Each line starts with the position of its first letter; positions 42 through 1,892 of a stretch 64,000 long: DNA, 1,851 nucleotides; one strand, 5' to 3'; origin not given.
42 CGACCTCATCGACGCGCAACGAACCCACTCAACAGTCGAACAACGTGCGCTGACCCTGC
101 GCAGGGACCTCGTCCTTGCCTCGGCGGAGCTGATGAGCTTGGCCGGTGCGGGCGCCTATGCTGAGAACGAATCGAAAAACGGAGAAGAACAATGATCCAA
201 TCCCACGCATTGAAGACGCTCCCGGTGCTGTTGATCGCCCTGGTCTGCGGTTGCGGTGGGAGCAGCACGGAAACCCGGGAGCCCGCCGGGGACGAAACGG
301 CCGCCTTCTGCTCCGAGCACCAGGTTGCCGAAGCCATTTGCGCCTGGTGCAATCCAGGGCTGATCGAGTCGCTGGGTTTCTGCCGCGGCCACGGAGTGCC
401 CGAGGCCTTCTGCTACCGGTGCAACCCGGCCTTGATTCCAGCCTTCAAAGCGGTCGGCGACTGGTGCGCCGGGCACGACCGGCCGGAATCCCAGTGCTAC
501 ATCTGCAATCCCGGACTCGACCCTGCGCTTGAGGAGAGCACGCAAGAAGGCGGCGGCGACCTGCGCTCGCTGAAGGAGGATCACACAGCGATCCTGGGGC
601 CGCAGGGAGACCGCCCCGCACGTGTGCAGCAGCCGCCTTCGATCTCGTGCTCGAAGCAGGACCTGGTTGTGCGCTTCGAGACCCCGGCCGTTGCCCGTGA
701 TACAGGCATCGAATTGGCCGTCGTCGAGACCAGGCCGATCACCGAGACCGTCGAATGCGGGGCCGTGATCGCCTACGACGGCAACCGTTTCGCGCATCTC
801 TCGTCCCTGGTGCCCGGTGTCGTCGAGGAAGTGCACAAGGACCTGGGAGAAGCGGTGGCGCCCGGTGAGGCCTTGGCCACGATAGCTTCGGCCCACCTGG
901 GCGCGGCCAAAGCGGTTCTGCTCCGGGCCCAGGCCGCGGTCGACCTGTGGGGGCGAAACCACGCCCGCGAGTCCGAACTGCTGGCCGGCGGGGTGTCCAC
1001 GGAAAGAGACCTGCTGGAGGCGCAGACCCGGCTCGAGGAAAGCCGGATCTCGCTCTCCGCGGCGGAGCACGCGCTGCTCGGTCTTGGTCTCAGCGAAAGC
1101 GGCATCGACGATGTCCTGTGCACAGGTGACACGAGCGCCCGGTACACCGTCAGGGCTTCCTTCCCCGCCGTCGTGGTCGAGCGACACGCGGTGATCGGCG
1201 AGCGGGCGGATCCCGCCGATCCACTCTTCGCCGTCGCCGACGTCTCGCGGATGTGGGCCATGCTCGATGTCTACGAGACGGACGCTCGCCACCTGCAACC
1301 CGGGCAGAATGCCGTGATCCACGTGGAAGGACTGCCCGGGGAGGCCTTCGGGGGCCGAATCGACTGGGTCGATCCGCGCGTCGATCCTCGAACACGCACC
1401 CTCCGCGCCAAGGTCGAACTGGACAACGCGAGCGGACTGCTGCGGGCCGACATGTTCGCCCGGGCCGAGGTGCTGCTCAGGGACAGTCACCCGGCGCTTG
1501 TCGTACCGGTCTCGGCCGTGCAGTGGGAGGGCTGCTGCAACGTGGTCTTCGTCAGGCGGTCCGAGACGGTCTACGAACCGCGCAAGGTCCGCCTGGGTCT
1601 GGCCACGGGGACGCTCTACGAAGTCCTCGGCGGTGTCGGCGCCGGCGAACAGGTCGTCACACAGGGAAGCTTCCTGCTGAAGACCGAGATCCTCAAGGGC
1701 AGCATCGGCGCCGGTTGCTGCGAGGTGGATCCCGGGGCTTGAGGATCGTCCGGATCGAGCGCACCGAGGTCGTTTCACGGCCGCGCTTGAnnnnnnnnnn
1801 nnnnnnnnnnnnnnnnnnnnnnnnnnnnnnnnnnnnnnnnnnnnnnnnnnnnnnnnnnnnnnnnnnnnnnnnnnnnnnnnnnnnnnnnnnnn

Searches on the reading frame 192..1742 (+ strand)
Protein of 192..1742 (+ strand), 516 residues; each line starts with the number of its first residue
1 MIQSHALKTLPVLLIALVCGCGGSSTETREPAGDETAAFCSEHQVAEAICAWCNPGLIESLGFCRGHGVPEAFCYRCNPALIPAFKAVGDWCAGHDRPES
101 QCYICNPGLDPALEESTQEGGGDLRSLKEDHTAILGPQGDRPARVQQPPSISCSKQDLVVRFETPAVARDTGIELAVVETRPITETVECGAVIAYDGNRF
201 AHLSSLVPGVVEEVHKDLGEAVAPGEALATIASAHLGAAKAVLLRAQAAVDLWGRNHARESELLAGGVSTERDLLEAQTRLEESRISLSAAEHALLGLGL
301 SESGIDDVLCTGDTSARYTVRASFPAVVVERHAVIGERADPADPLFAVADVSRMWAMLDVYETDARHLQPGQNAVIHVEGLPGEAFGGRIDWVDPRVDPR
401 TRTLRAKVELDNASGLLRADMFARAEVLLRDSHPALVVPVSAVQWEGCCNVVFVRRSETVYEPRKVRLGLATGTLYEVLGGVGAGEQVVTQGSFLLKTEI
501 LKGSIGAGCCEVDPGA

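Call 25: search_protein_families(library=pfam, proteins=[window:192-1742:+], max_evalue=0.1)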
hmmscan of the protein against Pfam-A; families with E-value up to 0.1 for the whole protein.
window:192-1742:+ (516 aa): 2 families
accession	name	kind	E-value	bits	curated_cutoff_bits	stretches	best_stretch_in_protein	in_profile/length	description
PF16576.10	HlyD_D23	-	1.8e-47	161.8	30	1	183-423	2-214/214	Barrel-sandwich domain of CusB or HlyD membrane-fusion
PF13437.12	HlyD_3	-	1e-18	68.5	22.2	1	319-413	1-96/106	HlyD family secretion protein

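Call 90: search_protein_families(library=ncbifam, proteins=[window:192-1742:+], max_evalue=0.00001)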
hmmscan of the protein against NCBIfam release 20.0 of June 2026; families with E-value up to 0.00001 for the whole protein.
window:192-1742:+ (516 aa): 11 families
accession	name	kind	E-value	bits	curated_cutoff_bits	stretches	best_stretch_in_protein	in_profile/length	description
TIGR00999.1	8a0102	subfamily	4.5e-46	157.1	319.3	1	219-497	1-271/271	CzcB/NccB family metal efflux transporter periplasmic adaptor subunit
TIGR01730.1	RND_mfp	subfamily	1.2e-41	142.8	94.9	1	175-497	3-314/322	efflux RND transporter periplasmic adaptor subunit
NF045680.1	DiMtlExpIhpB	equivalog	3.3e-36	124.9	450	1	316-504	136-322/326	divalent metal ion exporter adaptor subunit IhpB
NF008606.0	PRK11578.1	equivalog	4.3e-15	55.7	342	1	339-490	208-362/371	macrolide transporter subunit MacA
NF007303.0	PRK09783.1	subfamily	3.5e-12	45.5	390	1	299-499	196-395/414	copper/silver efflux system membrane fusion protein CusB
TIGR00998.1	8a0101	subfamily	4.4e-10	39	390.8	1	318-394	205-282/334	EmrA/EmrK family multidrug efflux transporter periplasmic adaptor subunit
TIGR02971.1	heterocyst_DevB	subfamily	7.2e-09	35.5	129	1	319-393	206-278/327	ABC exporter membrane fusion protein, DevB family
NF033138.2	RND-peri-MexC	equivalog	3.4e-08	33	625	1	173-494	38-361/375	MexC family multidrug efflux RND transporter periplasmic adaptor subunit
NF045904.1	RND-peri-MexE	equivalog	5.6e-08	32.1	714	1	382-492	246-356/390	multidrug efflux RND transporter periplasmic adaptor subunit MexE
NF008589.1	PRK11556.1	equivalog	8.1e-07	28.3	391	1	392-492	275-375/392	MdtA/MuxA family multidrug efflux RND transporter periplasmic adaptor subunit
NF007785.0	PRK10476.1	equivalog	9.6e-07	27.9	376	0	238-393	118-284/347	multidrug transporter subunit MdtN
